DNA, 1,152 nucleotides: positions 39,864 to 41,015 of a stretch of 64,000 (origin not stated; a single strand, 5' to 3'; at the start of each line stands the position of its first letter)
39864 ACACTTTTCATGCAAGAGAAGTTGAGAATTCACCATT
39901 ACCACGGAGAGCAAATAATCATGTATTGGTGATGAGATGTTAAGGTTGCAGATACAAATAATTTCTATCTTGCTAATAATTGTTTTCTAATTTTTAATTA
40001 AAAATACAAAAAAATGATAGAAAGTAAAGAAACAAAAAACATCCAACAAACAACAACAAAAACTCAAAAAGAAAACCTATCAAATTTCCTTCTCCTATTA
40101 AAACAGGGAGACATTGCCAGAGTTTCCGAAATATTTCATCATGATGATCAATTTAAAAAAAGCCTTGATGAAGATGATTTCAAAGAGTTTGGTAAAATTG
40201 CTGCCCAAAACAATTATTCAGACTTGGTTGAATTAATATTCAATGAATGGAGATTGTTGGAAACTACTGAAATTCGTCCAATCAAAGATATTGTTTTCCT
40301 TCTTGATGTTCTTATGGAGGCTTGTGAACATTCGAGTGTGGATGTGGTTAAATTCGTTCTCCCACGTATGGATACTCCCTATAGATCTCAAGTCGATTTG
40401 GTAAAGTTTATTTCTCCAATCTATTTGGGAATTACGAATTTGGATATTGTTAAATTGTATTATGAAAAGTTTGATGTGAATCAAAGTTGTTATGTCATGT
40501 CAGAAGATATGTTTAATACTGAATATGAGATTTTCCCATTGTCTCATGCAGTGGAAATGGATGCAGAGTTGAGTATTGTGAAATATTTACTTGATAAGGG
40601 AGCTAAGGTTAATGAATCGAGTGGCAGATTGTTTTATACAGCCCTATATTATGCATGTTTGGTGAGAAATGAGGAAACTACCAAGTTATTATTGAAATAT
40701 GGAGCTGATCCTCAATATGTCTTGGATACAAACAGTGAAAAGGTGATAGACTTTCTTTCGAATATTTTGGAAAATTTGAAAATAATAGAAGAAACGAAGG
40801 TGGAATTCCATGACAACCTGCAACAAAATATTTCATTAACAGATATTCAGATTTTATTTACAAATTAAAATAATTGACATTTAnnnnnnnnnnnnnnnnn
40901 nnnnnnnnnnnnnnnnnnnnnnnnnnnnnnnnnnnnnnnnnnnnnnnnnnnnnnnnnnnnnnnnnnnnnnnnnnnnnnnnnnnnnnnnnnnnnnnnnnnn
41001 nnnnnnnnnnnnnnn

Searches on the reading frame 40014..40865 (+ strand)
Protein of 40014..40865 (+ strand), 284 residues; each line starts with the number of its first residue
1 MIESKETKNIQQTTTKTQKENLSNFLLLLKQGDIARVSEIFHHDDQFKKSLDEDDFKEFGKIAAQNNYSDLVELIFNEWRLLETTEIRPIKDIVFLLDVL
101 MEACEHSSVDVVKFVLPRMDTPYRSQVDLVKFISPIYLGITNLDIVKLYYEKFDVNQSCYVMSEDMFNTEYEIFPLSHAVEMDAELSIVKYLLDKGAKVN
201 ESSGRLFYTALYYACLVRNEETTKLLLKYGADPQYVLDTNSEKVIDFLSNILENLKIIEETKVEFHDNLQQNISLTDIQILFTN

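Call 76: search_protein_families(library=pfam, proteins=[window:40014-40865:+], max_evalue=0.001)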
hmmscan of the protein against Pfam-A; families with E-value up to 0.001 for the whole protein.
window:40014-40865:+ (284 aa): 5 families
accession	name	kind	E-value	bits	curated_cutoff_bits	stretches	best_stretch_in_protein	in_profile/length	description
PF12796.13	Ank_2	-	6.1e-13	49.6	27.3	1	142-234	9-87/90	Ankyrin repeats (3 copies)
PF00023.36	Ank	-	2.6e-11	43.6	21.1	0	208-234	3-29/33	Ankyrin repeat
PF13606.12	Ank_3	-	4.6e-10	39.2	22.3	0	208-233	3-28/30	Ankyrin repeat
PF13637.12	Ank_4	-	3.9e-08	33.8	22.7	1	180-227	5-50/50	Ankyrin repeats (many copies)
PF13857.12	Ank_5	-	9.3e-05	23.2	27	0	174-214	18-56/56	Ankyrin repeats (many copies)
